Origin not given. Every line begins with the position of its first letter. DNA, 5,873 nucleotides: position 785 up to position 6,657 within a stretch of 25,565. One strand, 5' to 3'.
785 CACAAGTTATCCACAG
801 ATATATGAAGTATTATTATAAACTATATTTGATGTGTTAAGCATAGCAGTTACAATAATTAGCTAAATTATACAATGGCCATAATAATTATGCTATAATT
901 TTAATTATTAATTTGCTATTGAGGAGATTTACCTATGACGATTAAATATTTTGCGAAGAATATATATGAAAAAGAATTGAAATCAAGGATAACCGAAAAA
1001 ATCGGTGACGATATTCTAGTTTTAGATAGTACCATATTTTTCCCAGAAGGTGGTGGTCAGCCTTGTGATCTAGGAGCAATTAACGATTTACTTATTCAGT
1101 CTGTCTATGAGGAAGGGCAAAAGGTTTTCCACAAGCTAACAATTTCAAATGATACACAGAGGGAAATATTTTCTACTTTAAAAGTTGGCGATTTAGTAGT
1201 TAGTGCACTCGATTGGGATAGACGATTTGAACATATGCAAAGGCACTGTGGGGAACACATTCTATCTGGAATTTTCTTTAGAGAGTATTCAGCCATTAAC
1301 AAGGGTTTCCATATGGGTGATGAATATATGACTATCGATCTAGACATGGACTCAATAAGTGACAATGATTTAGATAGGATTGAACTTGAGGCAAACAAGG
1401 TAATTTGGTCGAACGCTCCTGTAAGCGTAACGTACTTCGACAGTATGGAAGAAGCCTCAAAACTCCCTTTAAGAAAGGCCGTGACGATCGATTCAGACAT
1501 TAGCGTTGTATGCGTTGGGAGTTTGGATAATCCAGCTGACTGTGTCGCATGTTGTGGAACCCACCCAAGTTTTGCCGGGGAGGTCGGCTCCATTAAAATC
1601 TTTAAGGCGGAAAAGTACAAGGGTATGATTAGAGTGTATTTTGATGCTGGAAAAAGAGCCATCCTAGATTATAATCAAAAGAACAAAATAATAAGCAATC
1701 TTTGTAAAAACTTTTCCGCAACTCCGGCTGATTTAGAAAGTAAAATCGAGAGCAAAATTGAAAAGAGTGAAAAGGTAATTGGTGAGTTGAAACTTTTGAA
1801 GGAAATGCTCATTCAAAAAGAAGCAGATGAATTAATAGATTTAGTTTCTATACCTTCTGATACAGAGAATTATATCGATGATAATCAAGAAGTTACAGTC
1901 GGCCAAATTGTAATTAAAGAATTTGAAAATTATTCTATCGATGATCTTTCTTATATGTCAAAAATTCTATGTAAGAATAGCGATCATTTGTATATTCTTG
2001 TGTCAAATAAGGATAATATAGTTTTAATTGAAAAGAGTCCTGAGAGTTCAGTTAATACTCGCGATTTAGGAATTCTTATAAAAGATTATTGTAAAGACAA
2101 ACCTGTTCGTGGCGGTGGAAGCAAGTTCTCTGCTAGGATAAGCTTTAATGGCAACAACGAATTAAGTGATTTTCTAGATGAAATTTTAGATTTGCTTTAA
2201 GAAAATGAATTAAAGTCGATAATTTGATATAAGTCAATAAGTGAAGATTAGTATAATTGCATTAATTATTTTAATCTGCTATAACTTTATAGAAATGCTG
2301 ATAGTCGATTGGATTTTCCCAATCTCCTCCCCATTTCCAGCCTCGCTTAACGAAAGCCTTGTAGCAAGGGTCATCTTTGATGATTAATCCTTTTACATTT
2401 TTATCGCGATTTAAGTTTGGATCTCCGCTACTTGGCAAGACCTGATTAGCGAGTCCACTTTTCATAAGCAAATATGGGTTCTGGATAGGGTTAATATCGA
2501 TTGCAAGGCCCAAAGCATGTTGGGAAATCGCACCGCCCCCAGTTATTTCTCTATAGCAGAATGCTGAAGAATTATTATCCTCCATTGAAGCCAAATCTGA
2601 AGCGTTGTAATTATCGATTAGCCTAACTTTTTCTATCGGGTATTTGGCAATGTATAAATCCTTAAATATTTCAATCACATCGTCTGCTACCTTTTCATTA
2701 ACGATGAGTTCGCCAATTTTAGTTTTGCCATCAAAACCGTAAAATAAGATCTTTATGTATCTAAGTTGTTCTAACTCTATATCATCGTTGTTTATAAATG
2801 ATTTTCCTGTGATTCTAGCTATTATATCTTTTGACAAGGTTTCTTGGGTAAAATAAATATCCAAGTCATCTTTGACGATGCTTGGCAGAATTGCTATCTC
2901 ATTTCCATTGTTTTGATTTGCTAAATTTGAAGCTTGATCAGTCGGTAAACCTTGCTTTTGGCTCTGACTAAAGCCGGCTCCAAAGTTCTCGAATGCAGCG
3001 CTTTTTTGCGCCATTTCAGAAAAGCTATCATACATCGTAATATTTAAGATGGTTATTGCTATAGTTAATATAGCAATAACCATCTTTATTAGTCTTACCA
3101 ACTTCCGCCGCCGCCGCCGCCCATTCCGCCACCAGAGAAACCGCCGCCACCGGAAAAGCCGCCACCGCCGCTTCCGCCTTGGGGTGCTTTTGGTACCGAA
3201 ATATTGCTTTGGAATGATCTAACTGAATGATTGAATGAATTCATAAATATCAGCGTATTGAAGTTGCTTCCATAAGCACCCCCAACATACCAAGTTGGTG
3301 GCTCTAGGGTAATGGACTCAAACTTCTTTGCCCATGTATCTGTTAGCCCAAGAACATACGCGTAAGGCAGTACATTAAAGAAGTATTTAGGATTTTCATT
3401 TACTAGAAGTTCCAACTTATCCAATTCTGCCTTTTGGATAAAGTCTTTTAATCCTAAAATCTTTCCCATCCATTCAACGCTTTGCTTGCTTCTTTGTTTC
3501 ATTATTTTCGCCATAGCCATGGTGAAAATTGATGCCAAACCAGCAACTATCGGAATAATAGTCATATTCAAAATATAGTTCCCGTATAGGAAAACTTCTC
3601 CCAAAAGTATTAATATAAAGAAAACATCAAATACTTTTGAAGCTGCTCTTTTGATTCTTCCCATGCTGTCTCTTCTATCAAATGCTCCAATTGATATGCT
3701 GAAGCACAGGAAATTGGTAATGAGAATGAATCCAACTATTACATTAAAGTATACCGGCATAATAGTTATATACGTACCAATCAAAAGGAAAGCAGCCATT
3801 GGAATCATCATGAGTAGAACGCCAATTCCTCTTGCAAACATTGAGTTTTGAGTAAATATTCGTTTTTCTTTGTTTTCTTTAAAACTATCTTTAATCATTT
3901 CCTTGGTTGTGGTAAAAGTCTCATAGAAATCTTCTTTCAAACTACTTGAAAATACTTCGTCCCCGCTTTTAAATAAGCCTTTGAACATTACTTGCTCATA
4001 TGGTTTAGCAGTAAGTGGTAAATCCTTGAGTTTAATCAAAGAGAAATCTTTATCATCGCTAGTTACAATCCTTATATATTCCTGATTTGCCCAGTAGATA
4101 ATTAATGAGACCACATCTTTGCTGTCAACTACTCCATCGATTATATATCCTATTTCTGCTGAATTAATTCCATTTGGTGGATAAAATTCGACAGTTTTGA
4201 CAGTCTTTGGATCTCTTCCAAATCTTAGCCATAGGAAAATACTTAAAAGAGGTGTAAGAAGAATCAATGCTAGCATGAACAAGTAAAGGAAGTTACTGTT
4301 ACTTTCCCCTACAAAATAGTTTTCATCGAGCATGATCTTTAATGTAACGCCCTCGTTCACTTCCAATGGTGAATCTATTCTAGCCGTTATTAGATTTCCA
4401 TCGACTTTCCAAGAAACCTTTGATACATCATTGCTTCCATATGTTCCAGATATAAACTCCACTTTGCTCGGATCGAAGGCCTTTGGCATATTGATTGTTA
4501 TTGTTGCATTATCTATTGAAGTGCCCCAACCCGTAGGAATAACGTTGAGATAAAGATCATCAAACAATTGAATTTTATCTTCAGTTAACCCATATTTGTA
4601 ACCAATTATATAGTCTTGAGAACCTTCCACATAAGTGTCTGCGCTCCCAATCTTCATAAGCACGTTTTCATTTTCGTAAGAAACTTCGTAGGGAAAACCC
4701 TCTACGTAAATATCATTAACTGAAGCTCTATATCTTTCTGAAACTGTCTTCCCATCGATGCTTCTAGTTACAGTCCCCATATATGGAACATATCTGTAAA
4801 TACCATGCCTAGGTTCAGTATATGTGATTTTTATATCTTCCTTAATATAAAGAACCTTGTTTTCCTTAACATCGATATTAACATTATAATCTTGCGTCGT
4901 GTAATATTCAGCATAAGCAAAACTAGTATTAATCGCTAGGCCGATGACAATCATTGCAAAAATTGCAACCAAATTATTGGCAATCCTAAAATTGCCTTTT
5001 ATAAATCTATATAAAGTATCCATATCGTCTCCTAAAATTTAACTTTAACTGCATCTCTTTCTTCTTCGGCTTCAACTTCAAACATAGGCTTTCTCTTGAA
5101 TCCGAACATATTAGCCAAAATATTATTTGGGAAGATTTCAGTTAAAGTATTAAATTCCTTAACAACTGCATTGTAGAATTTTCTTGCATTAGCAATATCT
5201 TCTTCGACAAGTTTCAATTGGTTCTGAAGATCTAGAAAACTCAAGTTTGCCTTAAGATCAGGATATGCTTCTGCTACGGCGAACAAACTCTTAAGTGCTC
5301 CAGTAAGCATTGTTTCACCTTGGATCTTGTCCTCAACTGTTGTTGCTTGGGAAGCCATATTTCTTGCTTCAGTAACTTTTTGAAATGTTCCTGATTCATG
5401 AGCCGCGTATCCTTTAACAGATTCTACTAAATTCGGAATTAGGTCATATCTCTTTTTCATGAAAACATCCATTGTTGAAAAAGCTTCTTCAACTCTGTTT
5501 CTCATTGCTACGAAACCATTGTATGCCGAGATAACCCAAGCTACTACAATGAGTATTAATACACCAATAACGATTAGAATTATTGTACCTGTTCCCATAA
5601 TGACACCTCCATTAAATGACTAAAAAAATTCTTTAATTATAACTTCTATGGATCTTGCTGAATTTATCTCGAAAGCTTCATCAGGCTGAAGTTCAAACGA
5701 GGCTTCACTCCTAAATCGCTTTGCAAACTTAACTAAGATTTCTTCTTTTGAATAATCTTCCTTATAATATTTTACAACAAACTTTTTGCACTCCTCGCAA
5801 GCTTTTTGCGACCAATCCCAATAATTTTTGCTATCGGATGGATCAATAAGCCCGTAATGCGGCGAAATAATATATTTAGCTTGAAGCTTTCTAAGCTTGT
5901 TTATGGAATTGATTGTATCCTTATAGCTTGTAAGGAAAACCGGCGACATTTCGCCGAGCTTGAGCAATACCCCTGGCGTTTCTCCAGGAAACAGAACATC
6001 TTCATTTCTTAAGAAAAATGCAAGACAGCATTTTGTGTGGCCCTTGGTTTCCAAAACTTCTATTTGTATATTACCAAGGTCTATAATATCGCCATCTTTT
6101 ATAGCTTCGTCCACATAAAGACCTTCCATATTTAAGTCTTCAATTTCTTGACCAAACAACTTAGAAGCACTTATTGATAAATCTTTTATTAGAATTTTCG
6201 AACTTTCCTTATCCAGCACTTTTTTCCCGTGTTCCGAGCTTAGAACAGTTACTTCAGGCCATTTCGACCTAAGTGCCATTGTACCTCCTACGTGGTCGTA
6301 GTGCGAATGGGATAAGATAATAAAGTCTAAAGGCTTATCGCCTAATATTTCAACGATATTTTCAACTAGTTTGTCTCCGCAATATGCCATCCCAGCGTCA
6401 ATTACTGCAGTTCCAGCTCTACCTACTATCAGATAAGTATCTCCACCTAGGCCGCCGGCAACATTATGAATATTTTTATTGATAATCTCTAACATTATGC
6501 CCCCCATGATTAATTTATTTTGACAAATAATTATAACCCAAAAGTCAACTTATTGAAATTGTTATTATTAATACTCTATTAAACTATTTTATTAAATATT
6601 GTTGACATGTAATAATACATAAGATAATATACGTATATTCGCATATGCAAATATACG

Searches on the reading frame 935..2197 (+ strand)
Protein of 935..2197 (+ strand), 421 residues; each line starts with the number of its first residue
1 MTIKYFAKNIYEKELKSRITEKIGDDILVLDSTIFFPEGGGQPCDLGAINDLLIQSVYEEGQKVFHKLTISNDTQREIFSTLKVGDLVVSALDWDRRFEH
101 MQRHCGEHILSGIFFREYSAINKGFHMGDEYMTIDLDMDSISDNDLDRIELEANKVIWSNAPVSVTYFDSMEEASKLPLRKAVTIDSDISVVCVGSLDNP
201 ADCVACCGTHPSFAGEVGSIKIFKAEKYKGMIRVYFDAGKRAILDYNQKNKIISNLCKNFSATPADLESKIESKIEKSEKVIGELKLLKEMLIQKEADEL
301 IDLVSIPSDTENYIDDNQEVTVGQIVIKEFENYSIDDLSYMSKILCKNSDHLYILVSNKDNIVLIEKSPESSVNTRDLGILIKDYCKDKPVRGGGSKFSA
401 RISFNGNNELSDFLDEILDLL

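Call 43: search_protein_families(library=pfam, proteins=[window:935-2197:+])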
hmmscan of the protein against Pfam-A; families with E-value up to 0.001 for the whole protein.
window:935-2197:+ (421 aa): 2 families
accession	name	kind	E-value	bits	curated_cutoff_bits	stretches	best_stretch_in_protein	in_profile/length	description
PF01411.24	tRNA-synt_2c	-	7.3e-07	28.5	30.3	1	12-96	472-552/552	tRNA synthetases class II (A)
PF07973.19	tRNA_SAD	-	1.1e-05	25.8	24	1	190-235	2-44/44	Threonyl and Alanyl tRNA synthetase second additional domain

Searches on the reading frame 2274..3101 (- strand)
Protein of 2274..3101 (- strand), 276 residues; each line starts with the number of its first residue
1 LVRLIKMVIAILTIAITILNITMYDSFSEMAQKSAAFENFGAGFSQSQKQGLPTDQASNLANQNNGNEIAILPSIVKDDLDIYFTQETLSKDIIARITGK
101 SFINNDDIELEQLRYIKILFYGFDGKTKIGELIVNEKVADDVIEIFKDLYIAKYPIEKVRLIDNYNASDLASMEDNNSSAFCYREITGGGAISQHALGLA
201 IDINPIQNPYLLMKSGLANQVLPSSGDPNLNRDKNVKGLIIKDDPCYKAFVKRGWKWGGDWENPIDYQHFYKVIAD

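Call 43: search_protein_families(library=pfam, proteins=[window:2274-3101:-])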
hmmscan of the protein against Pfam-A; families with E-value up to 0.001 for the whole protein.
window:2274-3101:- (276 aa): 1 family
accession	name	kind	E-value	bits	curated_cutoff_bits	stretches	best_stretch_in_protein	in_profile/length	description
PF13539.11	Peptidase_M15_4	-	5.5e-21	75.4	25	1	188-271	2-69/70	D-alanyl-D-alanine carboxypeptidase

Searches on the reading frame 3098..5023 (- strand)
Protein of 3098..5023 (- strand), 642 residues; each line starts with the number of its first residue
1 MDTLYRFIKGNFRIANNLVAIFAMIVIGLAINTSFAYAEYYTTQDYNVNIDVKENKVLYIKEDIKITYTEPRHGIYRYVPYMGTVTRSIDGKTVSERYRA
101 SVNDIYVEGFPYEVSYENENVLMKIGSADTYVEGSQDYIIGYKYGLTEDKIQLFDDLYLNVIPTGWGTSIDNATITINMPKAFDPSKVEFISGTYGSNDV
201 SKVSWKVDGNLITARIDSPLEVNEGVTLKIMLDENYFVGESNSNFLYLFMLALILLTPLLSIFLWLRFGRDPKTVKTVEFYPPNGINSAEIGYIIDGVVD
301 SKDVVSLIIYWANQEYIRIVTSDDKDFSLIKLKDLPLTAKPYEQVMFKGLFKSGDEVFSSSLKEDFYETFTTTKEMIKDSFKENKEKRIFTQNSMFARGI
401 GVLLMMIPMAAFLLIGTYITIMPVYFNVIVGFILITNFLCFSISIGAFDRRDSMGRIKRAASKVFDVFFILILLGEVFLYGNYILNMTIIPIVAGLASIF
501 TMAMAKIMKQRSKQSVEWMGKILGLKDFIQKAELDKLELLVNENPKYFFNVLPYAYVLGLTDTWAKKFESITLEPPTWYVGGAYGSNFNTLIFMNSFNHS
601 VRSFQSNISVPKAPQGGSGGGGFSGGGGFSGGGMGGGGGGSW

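Call 43: search_protein_families(library=pfam, proteins=[window:3098-5023:-])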
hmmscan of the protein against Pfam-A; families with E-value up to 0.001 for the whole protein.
window:3098-5023:- (642 aa): 2 families
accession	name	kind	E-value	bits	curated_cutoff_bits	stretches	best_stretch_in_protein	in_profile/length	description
PF20990.2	DUF2207_C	-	3.4e-27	96.2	33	2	280-460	4-201/247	Predicted membrane protein (DUF2207) C-terminal domain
PF09972.14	DUF2207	-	3.5e-15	57.1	24.4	1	44-230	3-170/172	Predicted membrane protein (DUF2207) N-terminal domain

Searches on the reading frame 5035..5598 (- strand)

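Call 43: search_protein_families(library=pfam, proteins=[window:5035-5598:-])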
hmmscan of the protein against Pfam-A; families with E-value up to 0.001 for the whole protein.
window:5035-5598:- (188 aa): 1 family
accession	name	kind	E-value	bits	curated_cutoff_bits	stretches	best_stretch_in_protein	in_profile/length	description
PF04011.17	LemA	-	6e-57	192.1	26.2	1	39-188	1-149/149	LemA family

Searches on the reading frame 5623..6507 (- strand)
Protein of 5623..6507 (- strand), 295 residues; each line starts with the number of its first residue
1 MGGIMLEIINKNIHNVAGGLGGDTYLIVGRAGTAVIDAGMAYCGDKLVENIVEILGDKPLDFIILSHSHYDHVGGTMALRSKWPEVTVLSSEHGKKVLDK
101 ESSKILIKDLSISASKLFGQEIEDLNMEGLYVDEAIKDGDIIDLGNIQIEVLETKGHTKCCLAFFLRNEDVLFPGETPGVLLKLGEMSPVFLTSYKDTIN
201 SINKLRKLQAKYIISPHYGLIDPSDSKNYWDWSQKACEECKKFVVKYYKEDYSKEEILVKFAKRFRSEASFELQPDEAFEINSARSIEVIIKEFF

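Call 43: search_protein_families(library=pfam, proteins=[window:5623-6507:-])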
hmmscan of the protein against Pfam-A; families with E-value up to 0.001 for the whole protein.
window:5623-6507:- (295 aa): 3 families
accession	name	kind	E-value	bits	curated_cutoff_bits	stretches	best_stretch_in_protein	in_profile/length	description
PF00753.33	Lactamase_B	-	1.9e-22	80.6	22.7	1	18-217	2-196/196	Metallo-beta-lactamase superfamily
PF12706.13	Lactamase_B_2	-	1.7e-07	31.5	27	1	36-103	5-75/200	Beta-lactamase superfamily domain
PF19583.5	ODP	-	0.00047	20.5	27.2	0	24-198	5-156/194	ODP family beta lactamase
